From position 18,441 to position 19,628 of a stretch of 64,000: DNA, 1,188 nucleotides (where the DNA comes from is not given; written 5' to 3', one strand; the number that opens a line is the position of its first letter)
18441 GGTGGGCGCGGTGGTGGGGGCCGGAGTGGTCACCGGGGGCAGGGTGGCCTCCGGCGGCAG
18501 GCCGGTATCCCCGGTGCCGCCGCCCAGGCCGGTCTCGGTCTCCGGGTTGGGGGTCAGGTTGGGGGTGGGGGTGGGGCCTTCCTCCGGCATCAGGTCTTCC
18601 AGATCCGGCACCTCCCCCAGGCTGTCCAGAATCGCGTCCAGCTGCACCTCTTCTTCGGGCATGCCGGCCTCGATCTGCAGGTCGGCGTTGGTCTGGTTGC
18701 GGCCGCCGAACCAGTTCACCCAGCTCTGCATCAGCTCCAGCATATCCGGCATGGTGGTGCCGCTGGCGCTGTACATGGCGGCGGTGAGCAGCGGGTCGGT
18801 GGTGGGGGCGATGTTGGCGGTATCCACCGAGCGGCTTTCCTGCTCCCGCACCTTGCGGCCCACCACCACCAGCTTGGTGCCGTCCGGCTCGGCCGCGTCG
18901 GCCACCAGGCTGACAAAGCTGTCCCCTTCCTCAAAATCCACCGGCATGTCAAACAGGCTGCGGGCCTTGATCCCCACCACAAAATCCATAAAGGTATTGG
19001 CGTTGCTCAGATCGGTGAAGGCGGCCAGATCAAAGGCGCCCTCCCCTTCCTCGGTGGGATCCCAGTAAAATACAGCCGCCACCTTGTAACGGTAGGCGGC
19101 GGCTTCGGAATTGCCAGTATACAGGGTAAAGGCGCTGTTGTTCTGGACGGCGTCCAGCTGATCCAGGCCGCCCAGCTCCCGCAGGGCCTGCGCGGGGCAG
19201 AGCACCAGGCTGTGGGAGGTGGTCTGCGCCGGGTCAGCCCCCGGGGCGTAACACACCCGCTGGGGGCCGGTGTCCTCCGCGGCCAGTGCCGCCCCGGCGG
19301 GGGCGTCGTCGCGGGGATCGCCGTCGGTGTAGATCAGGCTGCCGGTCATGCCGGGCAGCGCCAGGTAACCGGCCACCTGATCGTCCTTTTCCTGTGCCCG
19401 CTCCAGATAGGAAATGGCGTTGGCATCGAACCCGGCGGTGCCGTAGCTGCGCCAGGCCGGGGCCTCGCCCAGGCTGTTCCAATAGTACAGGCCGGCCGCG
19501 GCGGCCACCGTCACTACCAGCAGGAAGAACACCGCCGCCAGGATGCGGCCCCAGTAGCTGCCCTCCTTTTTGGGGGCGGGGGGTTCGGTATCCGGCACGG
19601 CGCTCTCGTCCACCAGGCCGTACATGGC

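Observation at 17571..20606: Unusual transmembrane fusion: degenerate CinA half, Cys-less sortase-B-like region and SpoIID domain, immediately downstream of cinA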

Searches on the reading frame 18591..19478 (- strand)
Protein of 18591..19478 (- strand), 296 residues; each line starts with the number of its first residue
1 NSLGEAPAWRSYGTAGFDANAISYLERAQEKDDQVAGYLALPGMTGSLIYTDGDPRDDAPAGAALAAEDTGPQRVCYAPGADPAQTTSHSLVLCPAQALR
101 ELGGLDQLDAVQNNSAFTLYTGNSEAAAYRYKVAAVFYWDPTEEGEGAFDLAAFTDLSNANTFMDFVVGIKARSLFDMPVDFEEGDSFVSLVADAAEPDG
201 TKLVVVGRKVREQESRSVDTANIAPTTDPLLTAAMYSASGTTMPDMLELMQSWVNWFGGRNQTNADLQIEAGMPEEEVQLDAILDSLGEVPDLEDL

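Call 9: search_protein_families(library=pfam, proteins=[window:18591-19478:-], max_evalue=10)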
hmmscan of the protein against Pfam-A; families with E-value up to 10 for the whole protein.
seq(296 aa): 0 families
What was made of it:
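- Checked: Pfam gives no hit (call 9).
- Tried and rejected: A direct Pfam scan of the middle region gave no hit at E up to 10 (call 9).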

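Call 10: search_solved_structures(query=window:18591-19478:-, max_evalue=10, show_alignments=3)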
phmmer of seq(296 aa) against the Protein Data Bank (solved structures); distinct sequences matched with E-value up to 10: 4.
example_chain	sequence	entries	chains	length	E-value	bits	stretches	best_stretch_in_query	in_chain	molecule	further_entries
7wq5_A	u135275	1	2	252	0.37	13.6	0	109-142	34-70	Ethylene-responsive transcription factor WRI1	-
4ux7_A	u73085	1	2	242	0.59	12.9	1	154-209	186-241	PUTATIVE PEPTIDASE C60B, SORTASE B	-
6kyc_A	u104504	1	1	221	0.64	12.8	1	154-208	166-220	Putative peptidase C60B, sortase B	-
5gyj_A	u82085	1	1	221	1.2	11.9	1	154-208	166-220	Putative peptidase C60B, sortase B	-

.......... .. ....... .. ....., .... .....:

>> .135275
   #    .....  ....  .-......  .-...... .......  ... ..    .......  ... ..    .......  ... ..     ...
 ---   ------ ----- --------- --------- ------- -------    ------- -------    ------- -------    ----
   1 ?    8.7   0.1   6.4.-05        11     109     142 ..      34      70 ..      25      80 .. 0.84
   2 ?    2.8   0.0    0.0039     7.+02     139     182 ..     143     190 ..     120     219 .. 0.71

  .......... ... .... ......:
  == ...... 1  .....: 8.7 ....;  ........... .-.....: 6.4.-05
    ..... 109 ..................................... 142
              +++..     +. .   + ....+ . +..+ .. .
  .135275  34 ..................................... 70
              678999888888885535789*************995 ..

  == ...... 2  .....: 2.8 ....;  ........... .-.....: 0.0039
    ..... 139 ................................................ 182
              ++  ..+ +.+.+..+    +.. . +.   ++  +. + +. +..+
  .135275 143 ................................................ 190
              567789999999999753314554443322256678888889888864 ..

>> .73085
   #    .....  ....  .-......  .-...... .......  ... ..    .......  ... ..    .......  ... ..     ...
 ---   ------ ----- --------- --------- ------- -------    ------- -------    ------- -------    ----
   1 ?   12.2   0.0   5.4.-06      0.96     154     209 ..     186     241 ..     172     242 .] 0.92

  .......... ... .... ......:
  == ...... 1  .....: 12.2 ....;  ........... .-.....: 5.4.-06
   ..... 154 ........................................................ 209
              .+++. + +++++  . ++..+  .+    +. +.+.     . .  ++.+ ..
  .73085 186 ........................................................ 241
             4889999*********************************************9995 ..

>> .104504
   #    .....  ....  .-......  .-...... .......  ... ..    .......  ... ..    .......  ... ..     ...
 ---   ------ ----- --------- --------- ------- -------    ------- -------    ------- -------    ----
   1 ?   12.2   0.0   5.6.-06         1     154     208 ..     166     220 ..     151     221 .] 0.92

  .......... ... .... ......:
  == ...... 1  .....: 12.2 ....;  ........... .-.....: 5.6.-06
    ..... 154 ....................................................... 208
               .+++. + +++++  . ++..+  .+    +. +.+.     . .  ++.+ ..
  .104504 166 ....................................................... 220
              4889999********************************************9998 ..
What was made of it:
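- Tried and rejected: A single-sequence PDB search gave only E of about 0.6 to C. difficile SrtB (call 10).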

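Call 14: search_solved_structures(query=A2, max_evalue=10, show_alignments=3)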
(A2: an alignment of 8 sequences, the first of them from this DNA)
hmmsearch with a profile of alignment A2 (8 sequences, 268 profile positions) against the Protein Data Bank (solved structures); distinct sequences matched with E-value up to 10: 16.
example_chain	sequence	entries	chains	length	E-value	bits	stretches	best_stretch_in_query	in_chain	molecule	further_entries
4ux7_A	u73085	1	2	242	1.3e-06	31.4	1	106-204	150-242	PUTATIVE PEPTIDASE C60B, SORTASE B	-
6kyc_A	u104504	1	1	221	9.9e-06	28.5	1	108-203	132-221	Putative peptidase C60B, sortase B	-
5gyj_A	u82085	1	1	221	1.2e-05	28.2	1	108-203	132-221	Putative peptidase C60B, sortase B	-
6kyd_A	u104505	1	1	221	2.7e-05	27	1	108-203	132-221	Putative peptidase C60B, sortase B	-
5yfk_A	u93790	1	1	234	7.2e-05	25.6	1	99-205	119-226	Uncharacterized protein Sortase B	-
5b23_A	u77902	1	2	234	0.00015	24.5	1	99-205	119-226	Uncharacterized protein Sortase B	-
2oqw_A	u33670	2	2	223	0.0021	20.9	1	147-205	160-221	Sortase B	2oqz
1rz2_A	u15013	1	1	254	0.0024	20.6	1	147-205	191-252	conserved hypothetical protein BA4783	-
6jfw_A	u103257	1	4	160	0.23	14.2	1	28-84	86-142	PA0833-PD protein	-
6e0t_X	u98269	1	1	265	0.23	14.1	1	133-241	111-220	Prolyl 3,4-dihydroxylase ofd1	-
1ng5_A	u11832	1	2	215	0.5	13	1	145-204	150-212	sortase B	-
6j7w_A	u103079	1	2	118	0.64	12.7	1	110-152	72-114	UniAb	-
1qx6_A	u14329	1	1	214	0.66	12.6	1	145-204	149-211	NPQTN specific sortase B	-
4lfd_A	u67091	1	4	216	0.67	12.6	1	145-204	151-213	Sortase B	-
1qwz_A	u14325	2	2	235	0.78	12.4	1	145-204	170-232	NPQTN specific sortase B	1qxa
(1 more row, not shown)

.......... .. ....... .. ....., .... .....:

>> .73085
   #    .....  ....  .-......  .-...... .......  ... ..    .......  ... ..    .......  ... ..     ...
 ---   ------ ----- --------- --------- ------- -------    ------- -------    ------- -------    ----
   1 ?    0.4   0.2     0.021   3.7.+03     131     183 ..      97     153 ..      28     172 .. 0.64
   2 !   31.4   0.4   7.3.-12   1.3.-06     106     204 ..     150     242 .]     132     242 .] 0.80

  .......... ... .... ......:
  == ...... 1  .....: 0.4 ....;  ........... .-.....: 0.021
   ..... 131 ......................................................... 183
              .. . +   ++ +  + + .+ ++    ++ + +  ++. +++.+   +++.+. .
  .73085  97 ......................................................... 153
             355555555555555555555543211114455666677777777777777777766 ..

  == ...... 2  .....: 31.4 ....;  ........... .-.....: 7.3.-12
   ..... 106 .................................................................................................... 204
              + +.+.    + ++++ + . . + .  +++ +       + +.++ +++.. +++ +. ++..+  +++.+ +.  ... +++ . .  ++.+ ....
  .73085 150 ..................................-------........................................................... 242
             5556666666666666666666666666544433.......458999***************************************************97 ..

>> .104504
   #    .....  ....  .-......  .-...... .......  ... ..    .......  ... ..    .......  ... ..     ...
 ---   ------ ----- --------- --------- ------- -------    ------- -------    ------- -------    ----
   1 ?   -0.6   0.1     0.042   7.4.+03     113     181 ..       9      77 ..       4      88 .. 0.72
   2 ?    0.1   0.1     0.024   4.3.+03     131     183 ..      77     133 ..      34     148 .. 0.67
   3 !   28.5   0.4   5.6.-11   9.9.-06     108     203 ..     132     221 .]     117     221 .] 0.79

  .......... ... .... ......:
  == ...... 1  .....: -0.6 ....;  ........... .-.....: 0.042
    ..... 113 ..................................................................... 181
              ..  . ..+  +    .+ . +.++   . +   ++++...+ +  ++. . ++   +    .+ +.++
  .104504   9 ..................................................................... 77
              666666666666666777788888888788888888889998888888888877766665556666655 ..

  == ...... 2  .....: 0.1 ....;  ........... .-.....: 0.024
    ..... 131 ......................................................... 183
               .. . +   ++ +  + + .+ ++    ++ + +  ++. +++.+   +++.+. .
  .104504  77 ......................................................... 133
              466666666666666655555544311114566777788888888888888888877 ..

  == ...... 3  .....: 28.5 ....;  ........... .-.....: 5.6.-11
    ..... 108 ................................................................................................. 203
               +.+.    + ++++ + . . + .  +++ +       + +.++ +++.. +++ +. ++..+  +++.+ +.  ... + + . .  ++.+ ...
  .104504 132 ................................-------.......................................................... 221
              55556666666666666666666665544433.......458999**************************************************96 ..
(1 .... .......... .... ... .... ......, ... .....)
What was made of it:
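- On Class B sortase: Profile against 4ux7 at E=1.3e-6 (call 14).
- Checked: A family profile hits C. difficile SrtB 4ux7 at E=1.3e-6 (call 14).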

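Call 25: search_protein_representatives(alignment_id=A2)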
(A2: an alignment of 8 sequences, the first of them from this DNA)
Query: 8 sequences, 268 profile positions. Proteins with E-value up to 0.001 (for the whole library): 1174; up to 1e-10: 305; up to 1e-30: 29. The best 150 are listed.
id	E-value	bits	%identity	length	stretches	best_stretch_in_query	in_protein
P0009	4.9e-98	344.3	-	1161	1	2-268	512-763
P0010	8.3e-98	343.5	-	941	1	3-268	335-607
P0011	1.1e-93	330.0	-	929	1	2-264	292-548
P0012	4.7e-91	321.4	-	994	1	6-268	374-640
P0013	1.1e-88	313.6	-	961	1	10-268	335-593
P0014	1.4e-87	310.0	-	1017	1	6-268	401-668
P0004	2.1e-85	302.8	-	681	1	1-207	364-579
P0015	1.3e-84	300.3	-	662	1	2-268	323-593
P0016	1.8e-83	296.5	-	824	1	1-263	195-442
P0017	5.4e-81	288.4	-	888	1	1-265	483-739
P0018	6.2e-72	258.7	-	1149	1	2-257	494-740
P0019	2.8e-66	240.2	-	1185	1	5-258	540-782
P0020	5.0e-64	232.8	-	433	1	5-255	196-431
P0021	6.5e-64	232.4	-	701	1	2-268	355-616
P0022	1.9e-51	191.5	-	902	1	5-263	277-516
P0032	2.1e-37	145.4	-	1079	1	7-268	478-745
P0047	1.5e-19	87.0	-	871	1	110-263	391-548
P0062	1.7e-17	80.2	-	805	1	110-262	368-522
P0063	2.0e-17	80.0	-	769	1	108-238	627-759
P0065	2.6e-17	79.6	-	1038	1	89-255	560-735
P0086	2.1e-15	73.3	-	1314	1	115-245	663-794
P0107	9.4e-15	71.2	-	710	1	125-227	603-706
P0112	1.6e-14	70.5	-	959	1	117-239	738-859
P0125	3.9e-14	69.2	-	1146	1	125-242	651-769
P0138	8.0e-14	68.2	-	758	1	110-231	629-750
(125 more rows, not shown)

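Call 27: search_protein_families(library=pfam, alignment_id=A4, max_evalue=0.001)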
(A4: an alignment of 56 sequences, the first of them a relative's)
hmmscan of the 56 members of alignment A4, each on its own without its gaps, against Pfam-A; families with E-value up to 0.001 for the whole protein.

A. member 1, P0032 (1079 aa): 3 families
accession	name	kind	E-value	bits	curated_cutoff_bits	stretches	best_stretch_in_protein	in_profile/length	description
PF02464.23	CinA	-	1.5e-49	168.1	23.5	1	254-406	2-153/155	Competence-damaged protein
PF00994.29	MoCF_biosynth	-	1.5e-33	115.9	26.6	1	4-169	1-143/144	Probable molybdopterin binding domain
PF18146.6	CinA_KH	-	1.8e-19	70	27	1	180-249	3-72/73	Damage-inducible protein CinA KH domain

B. families by the number of members that match (of 56 scanned): 13 families
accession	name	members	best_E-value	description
PF04203.18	Sortase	40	4.6e-17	Sortase domain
PF02464.23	CinA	22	5e-53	Competence-damaged protein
PF00994.29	MoCF_biosynth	17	1.8e-38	Probable molybdopterin binding domain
PF18146.6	CinA_KH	16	4e-23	Damage-inducible protein CinA KH domain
PF08486.15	SpoIID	5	3.3e-08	Stage II sporulation protein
PF02368.24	Big_2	3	3.8e-29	Bacterial Ig-like domain (group 2)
PF03793.24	PASTA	1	8.8e-22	PASTA domain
PF22359.2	Big-like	1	2.1e-07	Bacterial Ig-like domain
PF13240.11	Zn_Ribbon_1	1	2.6e-06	zinc-ribbon domain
PF13248.11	Zn_ribbon_3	1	2.6e-05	zinc-ribbon domain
PF11018.13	Cuticle_3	1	0.00013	Pupal cuticle protein C1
PF20079.4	DUF6474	1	0.00037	Family of unknown function (DUF6474)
PF07564.17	DUF1542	1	0.00073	Domain of Unknown Function (DUF1542)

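Call 33: list_cluster_members(proteins=[P0032, P0086, P0125, P0107, P0112, P0138, P0062, P0065, P0047, P0063])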
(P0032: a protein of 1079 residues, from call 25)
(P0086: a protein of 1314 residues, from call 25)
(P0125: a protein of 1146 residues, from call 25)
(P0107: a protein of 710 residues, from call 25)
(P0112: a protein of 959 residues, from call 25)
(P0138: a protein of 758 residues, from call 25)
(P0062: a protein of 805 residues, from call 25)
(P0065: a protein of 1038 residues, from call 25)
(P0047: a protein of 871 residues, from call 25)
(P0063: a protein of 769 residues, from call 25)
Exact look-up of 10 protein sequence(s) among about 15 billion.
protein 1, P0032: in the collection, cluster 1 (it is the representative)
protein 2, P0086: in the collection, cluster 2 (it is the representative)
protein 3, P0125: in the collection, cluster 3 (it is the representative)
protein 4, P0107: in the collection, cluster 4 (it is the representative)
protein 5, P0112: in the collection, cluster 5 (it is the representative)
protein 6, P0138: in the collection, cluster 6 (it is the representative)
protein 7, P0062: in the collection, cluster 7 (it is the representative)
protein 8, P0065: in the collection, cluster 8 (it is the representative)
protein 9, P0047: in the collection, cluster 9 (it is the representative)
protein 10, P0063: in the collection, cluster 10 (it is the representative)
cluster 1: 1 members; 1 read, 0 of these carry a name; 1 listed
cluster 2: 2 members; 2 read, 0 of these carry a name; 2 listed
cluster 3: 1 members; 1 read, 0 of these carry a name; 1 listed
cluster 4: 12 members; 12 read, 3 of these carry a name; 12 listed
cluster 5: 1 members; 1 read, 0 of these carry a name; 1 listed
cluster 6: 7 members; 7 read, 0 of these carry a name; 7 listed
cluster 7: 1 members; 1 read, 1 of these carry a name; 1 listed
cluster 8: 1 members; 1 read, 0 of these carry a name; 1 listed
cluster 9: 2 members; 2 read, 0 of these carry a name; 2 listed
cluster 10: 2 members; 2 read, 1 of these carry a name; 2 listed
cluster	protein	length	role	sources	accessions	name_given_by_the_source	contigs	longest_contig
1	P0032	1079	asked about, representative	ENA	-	-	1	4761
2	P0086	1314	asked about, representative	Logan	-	-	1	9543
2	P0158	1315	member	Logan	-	-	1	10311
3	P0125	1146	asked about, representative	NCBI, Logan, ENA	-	-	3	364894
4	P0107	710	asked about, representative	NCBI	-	-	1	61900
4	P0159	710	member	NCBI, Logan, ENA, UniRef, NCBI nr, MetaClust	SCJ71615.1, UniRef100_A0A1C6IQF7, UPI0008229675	CinA-like protein [Anaerotruncus sp. 2789STDY5834896] | Putative competence-damage inducible protein n=1 Tax=uncultured Anaerotruncus sp. ... | CinA-like protein [uncultured Anaerotruncus sp.]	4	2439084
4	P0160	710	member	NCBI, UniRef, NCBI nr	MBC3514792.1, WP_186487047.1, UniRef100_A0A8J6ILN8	competence/damage-inducible protein A [Neobittarella massiliensis] | Putative competence-damage inducible protein n=1 Tax=Neobittarella massiliensis (ex Bilen ...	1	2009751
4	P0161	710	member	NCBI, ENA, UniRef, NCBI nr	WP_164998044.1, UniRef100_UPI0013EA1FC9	competence/damage-inducible protein A [Neobittarella massiliensis] | competence/damage-inducible protein A n=1 Tax=Neobittarella massiliensis (ex Bilen et al. ...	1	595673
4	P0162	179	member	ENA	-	-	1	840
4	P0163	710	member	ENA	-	-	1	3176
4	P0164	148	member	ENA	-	-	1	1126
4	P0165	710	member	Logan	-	-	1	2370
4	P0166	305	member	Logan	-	-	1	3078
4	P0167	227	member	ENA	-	-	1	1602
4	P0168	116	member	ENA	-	-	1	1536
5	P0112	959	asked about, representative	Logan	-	-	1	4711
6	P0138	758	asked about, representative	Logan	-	-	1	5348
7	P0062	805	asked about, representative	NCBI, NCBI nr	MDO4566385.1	MAG: nicotinamide-nucleotide amidohydrolase family protein, partial [Oscillospiraceae ... | nicotinamide-nucleotide amidohydrolase family protein [Oscillospiraceae bacterium]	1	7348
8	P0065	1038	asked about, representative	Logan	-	-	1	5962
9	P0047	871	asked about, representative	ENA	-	-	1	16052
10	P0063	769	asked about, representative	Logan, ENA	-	-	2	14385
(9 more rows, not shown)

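Call 38: find_homologous_proteins(query=A2, max_evalue=0.00001)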
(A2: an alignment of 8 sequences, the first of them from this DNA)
Query A2 (8 sequences) (274 aa, profile of the alignment): 29 proteins with E <= 0.00001 among 8000 candidates.
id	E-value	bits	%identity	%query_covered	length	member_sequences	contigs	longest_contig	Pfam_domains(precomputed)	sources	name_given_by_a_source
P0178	3.5e-103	363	36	97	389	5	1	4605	-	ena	-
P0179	5.7e-101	356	96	88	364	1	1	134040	-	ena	-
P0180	9.7e-95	335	40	93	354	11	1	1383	-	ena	-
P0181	1.1e-93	332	39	87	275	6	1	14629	-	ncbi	-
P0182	2.6e-90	321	37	94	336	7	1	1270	-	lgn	-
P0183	8.8e-82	293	39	80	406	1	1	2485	PF00455.29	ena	-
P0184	7.9e-67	244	44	54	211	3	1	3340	-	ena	-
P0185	8.5e-66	240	43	54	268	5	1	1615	-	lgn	-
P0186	7.5e-57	211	47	63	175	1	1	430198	-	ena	-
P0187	9.3e-54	201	41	62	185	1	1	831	-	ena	-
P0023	2.1e-46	177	37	64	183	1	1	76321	-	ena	-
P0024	2.1e-46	177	41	43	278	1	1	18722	-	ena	-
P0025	6.2e-45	172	38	51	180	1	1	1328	-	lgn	-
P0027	2.2e-43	167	43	38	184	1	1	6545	-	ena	-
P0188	1.8e-42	164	41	54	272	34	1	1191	-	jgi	jgi:predicted nucleic acid-binding Zn ribbon protein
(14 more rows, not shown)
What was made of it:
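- Tried and rejected: find_homologous_proteins with the middle-domain profile returned mostly fragments and added little (call 38).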

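Call 46: predict_structure(alignment_id=A6)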
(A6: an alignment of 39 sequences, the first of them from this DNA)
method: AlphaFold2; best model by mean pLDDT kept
length: 274 residues; sequences in the alignment: 39
mean_pLDDT: 86.9   pTM: 0.85
mean pLDDT of the five models: 86.9, 86.0, 85.7, 84.9, 84.6
residues with pLDDT >= 90: 185; 70-90: 50; 50-70: 22; < 50: 17
segments of 3 or more residues with pLDDT < 50: 54-69
pLDDT, mean of each block of 10 residues (from residue 1): 82 92 93 93 92 50 46 83 94 86 90 96 79 97 93 95 95 97 95 90 97 93 96 95 92 85 59 56
secondary structure, 60 per line:
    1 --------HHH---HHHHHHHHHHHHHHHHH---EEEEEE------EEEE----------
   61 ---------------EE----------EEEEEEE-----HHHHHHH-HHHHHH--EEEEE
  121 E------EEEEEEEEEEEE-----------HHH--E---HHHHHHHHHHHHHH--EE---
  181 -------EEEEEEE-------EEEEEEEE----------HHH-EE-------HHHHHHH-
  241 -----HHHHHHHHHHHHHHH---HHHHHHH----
elements in order: H15-31 E35-40 E47-50 E88-94 H100-106 H108-113 E116-121 E128-139 H160-173 E188-194 E202-209 H233-239 H246-260 H264-270

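Call 51: fold_search(model_id=the predicted structure, library=pdb)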
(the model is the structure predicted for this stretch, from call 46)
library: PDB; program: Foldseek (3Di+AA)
matches with E <= 10: 398; with E <= 0.001: 112
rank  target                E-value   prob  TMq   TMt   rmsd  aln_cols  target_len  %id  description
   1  4ux7_A                2.0e-10  1.00  0.49  0.64   8.6       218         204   13  Structure of a Clostridium difficile sortase (released 2015-04-01)
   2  5yfk                  1.3e-09  1.00  0.55  0.70   4.7       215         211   12  X-ray structure of a mutant form C232S of Clostridium perfringens sortase B (released 2017-10-18)
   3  1qx6                  1.8e-09  1.00  0.52  0.65   5.5       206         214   12  Crystal structure of Sortase B complexed with E-64 (released 2004-04-06)
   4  5b23_A                2.4e-09  1.00  0.53  0.77   4.0       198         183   13  X-ray Structure of Clostridium Perfringens Sortase B (released 2016-12-28)
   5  3psq_A                2.6e-09  1.00  0.50  0.71   5.4       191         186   14  Crystal structure of Spy0129, a Streptococcus pyogenes class B sortase involved in pilus biogenesis (released 2011-01-19)
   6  1ng5_A                2.9e-09  1.00  0.53  0.67   5.4       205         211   12  2.0 A crystal structure of Staphylococcus aureus Sortase B (released 2003-09-23)
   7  2oqw                  4.9e-09  1.00  0.51  0.65   4.6       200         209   14  The crystal structure of sortase B from B.anthracis in complex with AAEK1 (released 2007-06-19)
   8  4lfd_A                4.9e-09  1.00  0.50  0.62   5.4       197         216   12  Staphylococcus aureus sortase B-substrate complex (released 2014-02-12)
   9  1qwz                  6.6e-09  1.00  0.52  0.60   5.6       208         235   12  Crystal structure of Sortase B from S. aureus complexed with MTSET (released 2004-04-06)
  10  2oqz                  2.6e-08  1.00  0.52  0.65   4.5       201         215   14  The crystal structure of sortase B from B.anthracis in complex with AAEK2 (released 2007-06-19)
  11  1ng5_B                2.9e-08  1.00  0.51  0.66   5.4       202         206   11  2.0 A crystal structure of Staphylococcus aureus Sortase B (released 2003-09-23)
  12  4y4q_A                4.1e-08  1.00  0.51  0.78   4.4       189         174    8  Crystal structure of sortase B from Type II pilus of Streptococcus pneumoniae (released 2015-07-29)
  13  1rz2                  5.2e-08  1.00  0.52  0.65   4.5       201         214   14  1.6A crystal structure of the protein BA4783/Q81L49 (similar to sortase B) from Bacillus anthracis. (released 2004-07-06)
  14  5jcv                  5.5e-08  1.00  0.49  0.73   4.6       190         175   13  Sortase B from Listeria monocytogenes. (released 2016-04-27)
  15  8gr6                  9.4e-08  1.00  0.36  0.48  12.4       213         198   14  Crystal Structure of pilus-specific Sortase C from Streptococcus sanguinis (released 2023-06-21)
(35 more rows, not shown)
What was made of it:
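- On Class B sortase: The 14 best Foldseek hits are class B sortases, probability 1.00 (call 51).
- Closest known: Class B sortases. Same: The fold (Foldseek E 2e-10 to 5.5e-8, TM to target 0.60-0.78, call 51).
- Checked: AF2 model with pLDDT 86.9; the 14 best Foldseek hits are all class B sortases (E 2e-10 to 5.5e-8; calls 46, 51).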
